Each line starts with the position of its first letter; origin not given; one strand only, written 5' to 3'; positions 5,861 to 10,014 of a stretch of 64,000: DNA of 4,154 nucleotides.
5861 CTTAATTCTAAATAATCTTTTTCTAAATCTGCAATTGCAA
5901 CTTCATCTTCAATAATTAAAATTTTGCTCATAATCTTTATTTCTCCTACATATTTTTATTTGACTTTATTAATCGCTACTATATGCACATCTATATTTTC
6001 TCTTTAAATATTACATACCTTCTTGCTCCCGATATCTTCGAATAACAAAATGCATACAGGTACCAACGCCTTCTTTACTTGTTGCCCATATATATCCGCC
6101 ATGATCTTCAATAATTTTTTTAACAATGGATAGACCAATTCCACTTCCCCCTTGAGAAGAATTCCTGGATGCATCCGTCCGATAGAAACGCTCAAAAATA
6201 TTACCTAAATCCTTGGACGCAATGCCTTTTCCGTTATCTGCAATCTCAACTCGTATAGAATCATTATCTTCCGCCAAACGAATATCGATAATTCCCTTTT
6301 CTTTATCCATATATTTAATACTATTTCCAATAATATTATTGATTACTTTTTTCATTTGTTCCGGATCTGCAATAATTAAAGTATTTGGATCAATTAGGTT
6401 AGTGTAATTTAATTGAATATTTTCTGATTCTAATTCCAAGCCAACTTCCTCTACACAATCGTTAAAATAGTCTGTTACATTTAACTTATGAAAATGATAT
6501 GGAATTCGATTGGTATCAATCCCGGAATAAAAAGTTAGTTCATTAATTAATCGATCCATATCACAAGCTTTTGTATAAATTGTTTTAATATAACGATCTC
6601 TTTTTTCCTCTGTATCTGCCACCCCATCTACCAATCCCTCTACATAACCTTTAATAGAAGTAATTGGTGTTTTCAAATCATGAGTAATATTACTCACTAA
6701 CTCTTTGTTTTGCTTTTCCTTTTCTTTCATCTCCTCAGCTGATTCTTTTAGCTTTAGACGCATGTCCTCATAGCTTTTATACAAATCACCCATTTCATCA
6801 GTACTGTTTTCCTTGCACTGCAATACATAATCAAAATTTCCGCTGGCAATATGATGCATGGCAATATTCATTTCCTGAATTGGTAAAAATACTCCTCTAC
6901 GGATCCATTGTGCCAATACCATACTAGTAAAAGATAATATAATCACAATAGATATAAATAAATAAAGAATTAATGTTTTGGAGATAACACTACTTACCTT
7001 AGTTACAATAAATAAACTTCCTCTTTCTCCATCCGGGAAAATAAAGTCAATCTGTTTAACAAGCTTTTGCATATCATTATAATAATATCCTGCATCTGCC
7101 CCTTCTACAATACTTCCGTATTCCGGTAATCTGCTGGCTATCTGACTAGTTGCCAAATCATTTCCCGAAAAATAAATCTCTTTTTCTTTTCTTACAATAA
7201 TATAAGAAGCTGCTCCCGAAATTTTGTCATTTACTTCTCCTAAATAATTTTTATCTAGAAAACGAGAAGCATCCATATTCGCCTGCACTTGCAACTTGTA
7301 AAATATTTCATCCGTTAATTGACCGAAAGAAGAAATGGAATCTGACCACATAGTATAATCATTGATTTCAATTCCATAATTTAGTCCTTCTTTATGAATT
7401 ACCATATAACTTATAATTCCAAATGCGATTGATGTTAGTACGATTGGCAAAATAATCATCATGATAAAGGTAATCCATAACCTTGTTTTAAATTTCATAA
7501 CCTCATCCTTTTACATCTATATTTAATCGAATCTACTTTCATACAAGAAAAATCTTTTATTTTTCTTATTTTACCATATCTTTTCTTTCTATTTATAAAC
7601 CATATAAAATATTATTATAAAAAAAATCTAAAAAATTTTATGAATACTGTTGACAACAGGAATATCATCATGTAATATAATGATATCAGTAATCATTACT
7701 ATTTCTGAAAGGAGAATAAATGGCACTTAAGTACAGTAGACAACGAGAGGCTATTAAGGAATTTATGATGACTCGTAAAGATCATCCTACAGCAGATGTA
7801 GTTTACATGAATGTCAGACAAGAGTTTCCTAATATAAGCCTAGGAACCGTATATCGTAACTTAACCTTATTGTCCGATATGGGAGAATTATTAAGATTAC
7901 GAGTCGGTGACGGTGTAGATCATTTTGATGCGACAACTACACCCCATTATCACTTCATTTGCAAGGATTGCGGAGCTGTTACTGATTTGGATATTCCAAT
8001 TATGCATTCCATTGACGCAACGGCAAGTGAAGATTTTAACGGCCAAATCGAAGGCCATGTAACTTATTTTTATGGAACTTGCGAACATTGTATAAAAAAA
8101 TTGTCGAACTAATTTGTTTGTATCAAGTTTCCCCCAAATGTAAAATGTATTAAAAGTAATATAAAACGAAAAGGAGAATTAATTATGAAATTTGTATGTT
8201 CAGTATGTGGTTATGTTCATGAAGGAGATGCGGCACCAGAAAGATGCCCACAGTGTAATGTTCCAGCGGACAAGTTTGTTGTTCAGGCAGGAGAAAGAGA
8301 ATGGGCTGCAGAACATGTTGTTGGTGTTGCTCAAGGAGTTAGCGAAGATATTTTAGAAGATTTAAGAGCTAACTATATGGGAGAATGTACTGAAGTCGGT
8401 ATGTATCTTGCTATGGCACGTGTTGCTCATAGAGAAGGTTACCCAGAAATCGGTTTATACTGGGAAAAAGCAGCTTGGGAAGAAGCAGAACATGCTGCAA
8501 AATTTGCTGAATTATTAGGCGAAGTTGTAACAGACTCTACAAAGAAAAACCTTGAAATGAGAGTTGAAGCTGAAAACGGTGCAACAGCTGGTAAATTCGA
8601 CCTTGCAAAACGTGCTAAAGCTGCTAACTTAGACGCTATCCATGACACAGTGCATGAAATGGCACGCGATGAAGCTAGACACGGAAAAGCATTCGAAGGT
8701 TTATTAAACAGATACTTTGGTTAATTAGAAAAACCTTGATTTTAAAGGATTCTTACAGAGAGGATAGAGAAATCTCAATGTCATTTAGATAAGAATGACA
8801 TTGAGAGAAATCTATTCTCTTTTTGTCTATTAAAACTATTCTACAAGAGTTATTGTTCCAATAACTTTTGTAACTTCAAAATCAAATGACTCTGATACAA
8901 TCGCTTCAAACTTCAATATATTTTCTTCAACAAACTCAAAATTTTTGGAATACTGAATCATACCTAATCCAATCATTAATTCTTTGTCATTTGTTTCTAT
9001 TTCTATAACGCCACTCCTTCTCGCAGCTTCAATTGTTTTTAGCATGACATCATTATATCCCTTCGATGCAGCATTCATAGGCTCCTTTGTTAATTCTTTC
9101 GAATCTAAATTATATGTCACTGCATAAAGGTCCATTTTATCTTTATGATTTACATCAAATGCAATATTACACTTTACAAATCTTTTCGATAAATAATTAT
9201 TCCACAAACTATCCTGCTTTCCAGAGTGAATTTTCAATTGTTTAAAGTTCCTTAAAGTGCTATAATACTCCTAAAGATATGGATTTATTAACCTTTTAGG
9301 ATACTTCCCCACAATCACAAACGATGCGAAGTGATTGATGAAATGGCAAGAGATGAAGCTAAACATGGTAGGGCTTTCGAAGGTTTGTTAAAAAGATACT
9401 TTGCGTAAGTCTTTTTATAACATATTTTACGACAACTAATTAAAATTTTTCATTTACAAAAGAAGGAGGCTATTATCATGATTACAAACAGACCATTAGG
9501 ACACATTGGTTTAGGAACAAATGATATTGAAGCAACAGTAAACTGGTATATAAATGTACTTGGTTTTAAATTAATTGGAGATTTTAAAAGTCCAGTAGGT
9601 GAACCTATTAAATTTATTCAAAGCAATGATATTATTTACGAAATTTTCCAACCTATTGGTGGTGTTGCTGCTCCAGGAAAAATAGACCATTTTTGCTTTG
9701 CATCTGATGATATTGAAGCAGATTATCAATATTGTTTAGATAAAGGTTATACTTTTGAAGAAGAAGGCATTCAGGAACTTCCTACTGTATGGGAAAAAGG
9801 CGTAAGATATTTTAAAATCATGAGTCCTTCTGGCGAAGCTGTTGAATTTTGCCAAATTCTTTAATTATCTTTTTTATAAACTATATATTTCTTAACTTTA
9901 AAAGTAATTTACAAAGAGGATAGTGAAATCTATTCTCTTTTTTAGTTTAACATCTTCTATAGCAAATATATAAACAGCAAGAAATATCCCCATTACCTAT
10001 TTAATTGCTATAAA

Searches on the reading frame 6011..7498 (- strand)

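Call 29: search_protein_families(library=pfam, proteins=[window:6011-7498:-])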
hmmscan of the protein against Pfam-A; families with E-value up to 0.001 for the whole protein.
window:6011-7498:- (495 aa): 6 families
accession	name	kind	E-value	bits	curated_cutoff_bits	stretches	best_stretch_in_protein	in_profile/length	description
PF02518.31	HATPase_c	-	2.1e-28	99.4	26.4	1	378-487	2-108/111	Histidine kinase-, DNA gyrase B-, and HSP90-like ATPase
PF00512.31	HisKA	-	2.8e-14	53.3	26.9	1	264-328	2-64/66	His Kinase A (phospho-acceptor) domain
PF00672.30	HAMP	-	1.3e-06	29.1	25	1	198-251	1-52/53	HAMP domain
PF14501.12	HATPase_c_5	-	0.00012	22.4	22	1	382-475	6-91/102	GHKL domain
PF13581.12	HATPase_c_2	-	0.00032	21.1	27.4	1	395-470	45-113/127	Histidine kinase-like ATPase domain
PF13589.12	HATPase_c_3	-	0.00075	20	25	0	382-459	3-80/137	Histidine kinase-, DNA gyrase B-, and HSP90-like ATPase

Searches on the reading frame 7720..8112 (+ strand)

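Call 29: search_protein_families(library=pfam, proteins=[window:7720-8112:+])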
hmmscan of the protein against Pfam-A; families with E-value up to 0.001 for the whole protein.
window:7720-8112:+ (130 aa): 1 family
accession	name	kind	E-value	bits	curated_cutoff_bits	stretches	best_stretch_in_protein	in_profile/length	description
PF01475.25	FUR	-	7.1e-27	94.4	23.1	1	3-115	4-118/121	Ferric uptake regulator family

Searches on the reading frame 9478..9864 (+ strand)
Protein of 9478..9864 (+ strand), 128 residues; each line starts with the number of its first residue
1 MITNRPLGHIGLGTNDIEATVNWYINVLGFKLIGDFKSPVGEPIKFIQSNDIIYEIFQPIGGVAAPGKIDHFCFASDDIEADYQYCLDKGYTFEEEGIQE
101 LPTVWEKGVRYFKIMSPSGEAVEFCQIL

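Call 29: search_protein_families(library=pfam, proteins=[window:9478-9864:+])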
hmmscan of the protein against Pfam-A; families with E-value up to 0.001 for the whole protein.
window:9478-9864:+ (128 aa): 2 families
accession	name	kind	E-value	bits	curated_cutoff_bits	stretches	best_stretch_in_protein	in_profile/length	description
PF13669.12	Glyoxalase_4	-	8.6e-12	45.7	27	1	9-100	2-100/109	Glyoxalase/Bleomycin resistance protein/Dioxygenase superfamily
PF00903.31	Glyoxalase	-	6e-11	43.2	20.6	1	7-124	2-121/121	Glyoxalase/Bleomycin resistance protein/Dioxygenase superfamily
